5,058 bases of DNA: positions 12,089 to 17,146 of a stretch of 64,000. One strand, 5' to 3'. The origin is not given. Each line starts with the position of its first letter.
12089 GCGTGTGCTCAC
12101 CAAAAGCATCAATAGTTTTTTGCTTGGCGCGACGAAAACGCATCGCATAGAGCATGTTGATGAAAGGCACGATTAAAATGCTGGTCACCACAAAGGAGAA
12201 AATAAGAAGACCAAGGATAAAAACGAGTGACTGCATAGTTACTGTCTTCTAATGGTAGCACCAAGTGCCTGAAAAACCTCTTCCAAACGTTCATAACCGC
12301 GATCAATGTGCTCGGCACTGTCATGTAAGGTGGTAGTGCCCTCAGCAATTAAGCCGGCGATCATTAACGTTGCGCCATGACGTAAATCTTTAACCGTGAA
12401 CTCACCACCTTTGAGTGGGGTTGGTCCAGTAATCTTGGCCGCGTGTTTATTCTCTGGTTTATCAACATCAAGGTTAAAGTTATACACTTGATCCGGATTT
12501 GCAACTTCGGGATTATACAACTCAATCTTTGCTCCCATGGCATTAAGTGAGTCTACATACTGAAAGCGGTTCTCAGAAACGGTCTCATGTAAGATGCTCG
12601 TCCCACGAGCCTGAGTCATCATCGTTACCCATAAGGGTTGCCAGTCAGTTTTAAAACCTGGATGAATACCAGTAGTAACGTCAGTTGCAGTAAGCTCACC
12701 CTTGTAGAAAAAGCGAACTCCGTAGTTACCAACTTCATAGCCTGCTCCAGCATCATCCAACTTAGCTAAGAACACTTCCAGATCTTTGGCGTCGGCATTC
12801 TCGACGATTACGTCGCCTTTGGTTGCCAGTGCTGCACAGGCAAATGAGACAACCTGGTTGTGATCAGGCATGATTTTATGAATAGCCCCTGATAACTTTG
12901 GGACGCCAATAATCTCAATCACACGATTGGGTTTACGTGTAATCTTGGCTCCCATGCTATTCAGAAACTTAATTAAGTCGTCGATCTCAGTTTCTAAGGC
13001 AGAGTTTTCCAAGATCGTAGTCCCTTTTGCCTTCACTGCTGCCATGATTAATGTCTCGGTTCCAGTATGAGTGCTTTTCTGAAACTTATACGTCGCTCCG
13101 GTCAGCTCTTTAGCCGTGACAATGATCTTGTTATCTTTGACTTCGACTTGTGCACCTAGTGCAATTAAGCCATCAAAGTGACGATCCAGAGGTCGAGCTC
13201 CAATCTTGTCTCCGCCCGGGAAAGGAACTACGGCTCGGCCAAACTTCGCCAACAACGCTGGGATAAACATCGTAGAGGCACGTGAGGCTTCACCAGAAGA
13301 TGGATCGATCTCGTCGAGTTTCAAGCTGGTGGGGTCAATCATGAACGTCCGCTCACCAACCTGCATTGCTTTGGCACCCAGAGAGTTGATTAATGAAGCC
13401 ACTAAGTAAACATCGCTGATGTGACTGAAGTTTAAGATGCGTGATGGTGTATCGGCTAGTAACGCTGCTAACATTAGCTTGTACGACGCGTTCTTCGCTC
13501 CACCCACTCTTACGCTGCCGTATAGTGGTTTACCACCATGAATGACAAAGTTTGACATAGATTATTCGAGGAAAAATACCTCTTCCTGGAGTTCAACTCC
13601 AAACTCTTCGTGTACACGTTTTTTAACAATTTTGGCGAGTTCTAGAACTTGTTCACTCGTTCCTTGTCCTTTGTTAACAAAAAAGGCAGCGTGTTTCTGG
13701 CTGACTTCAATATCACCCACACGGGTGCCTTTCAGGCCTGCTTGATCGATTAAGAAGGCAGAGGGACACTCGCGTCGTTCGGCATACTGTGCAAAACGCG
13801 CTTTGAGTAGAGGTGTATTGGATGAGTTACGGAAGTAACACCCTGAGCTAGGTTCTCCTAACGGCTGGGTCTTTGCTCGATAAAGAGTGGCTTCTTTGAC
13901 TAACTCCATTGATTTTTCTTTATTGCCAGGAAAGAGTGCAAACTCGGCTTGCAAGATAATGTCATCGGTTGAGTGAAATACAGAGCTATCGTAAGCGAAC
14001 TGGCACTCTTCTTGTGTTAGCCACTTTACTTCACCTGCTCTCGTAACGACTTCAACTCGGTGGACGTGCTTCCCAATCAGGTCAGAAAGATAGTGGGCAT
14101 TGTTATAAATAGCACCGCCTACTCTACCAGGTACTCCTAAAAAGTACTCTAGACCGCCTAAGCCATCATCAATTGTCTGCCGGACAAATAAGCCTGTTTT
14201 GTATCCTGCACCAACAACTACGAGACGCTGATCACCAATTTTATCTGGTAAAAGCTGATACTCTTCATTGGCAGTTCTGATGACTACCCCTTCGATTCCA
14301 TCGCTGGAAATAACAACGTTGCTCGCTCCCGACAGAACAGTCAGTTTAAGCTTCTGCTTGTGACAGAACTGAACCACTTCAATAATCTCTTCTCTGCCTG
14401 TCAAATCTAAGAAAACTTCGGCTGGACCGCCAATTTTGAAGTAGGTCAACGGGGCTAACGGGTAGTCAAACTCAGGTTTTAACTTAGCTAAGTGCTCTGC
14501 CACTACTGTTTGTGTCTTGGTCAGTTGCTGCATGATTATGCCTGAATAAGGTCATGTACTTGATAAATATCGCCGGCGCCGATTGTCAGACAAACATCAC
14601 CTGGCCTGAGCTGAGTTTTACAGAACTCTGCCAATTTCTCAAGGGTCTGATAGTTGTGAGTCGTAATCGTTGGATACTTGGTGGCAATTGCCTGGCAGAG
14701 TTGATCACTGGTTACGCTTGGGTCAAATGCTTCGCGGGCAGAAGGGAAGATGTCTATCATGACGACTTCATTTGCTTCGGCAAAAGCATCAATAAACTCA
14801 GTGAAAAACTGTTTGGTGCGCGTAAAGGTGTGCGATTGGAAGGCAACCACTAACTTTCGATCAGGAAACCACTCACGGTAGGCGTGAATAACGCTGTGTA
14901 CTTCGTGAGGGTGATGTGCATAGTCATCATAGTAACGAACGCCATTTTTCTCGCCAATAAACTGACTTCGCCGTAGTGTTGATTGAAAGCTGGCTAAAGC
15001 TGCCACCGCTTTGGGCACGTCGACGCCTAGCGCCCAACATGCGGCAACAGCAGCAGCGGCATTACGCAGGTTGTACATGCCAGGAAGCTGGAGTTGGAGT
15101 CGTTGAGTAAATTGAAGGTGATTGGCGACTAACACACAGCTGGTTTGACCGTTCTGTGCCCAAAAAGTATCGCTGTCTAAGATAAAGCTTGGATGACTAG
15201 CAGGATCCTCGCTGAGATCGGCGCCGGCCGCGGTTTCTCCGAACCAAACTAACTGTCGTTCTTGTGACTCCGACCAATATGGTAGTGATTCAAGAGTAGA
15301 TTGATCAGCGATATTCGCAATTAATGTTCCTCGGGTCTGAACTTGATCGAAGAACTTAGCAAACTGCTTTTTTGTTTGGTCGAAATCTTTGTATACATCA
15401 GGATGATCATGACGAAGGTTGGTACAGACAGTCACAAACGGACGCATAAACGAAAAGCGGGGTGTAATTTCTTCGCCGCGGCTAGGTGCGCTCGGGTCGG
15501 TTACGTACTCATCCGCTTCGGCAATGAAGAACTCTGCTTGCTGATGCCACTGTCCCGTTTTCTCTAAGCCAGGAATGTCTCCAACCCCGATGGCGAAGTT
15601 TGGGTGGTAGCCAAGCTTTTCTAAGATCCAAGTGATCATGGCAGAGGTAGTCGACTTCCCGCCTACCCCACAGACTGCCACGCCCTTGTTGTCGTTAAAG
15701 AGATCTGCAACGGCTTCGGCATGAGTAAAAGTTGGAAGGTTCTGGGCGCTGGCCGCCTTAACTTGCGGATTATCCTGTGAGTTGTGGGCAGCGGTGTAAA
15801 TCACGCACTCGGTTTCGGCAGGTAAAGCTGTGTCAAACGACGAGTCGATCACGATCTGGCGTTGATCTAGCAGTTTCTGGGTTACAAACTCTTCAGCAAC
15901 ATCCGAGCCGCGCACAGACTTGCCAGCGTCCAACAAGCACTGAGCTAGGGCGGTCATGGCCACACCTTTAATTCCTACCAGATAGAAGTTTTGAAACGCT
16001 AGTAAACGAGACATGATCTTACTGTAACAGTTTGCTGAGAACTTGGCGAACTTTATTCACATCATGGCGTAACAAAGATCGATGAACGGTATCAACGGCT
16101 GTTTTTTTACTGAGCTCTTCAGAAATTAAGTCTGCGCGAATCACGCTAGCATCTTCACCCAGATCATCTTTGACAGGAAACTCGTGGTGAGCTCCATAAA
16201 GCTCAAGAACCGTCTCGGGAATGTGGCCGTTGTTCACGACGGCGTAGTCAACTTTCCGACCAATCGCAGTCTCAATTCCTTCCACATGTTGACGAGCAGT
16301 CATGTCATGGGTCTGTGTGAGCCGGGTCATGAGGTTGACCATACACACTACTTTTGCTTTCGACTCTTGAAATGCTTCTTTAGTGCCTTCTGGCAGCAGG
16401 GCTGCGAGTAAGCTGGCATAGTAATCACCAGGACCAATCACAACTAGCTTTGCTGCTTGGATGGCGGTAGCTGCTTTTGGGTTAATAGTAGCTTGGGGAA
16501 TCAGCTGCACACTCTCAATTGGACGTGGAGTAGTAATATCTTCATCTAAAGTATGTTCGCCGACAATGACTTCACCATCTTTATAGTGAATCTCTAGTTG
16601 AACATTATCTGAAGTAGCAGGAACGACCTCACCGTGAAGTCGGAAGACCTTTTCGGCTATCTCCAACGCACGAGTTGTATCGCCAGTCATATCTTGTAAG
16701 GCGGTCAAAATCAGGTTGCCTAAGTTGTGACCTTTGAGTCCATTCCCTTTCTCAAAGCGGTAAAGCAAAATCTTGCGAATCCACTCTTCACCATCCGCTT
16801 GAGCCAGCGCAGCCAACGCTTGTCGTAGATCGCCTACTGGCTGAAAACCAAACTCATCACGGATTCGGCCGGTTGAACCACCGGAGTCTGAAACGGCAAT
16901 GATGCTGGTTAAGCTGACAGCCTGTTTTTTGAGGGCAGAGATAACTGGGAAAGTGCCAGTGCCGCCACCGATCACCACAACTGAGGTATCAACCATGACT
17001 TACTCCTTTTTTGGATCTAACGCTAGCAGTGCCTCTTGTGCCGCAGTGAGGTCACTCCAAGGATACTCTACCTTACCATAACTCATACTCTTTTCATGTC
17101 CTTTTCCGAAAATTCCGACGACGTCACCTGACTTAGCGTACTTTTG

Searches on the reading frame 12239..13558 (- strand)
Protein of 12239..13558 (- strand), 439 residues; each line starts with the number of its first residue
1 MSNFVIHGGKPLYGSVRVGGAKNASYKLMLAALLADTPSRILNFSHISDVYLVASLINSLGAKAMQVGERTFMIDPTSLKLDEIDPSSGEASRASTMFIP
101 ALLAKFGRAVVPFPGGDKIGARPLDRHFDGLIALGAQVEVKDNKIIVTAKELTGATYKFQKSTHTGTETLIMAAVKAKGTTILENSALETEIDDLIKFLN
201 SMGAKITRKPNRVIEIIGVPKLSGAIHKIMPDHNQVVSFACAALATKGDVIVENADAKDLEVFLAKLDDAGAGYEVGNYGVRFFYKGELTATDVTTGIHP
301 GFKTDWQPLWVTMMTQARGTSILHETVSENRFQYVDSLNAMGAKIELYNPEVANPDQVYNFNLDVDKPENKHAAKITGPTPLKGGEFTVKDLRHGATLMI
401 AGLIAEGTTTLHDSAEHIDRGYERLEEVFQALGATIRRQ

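Call 12: search_protein_families(library=pfam, proteins=[window:12239-13558:-], max_evalue=0.001)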
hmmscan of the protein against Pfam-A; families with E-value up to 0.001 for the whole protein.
window:12239-13558:- (439 aa): 1 family
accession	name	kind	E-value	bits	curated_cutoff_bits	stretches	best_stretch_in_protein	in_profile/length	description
PF00275.25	EPSP_synthase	-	3.4e-72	243.9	22.8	1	7-428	2-416/417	EPSP synthase (3-phosphoshikimate 1-carboxyvinyltransferase)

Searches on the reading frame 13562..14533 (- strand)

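Call 12: search_protein_families(library=pfam, proteins=[window:13562-14533:-], max_evalue=0.001)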
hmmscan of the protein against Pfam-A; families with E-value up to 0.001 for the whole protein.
window:13562-14533:- (323 aa): 2 families
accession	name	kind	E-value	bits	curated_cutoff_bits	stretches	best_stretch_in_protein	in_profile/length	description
PF02873.21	MurB_C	-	7.6e-27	93.8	27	1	212-321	6-98/99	UDP-N-acetylenolpyruvoylglucosamine reductase, C-terminal domain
PF01565.28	FAD_binding_4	-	2.7e-15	56.7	26.4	1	45-172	8-138/139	FAD binding domain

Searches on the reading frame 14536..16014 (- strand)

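Call 12: search_protein_families(library=pfam, proteins=[window:14536-16014:-], max_evalue=0.001)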
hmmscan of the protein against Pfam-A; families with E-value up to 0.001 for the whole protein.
window:14536-16014:- (492 aa): 3 families
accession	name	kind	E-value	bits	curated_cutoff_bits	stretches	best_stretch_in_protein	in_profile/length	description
PF02875.26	Mur_ligase_C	-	1.3e-19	71.7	28.4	1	348-481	1-127/127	Mur ligase, glutamate ligase domain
PF08245.18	Mur_ligase_M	-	2.6e-15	57.4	24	1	114-326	1-200/200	Mur ligase middle domain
PF01225.30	Mur_ligase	-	8.2e-12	45.8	21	1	10-108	2-93/95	Mur ligase family, catalytic domain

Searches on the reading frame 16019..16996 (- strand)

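Call 12: search_protein_families(library=pfam, proteins=[window:16019-16996:-], max_evalue=0.001)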
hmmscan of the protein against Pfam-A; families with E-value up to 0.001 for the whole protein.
window:16019-16996:- (325 aa): 1 family
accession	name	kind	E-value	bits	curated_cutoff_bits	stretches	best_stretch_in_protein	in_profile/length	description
PF01933.23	CofD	-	3.9e-75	253.2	30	1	6-284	1-283/290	2-phospho-L-lactate transferase CofD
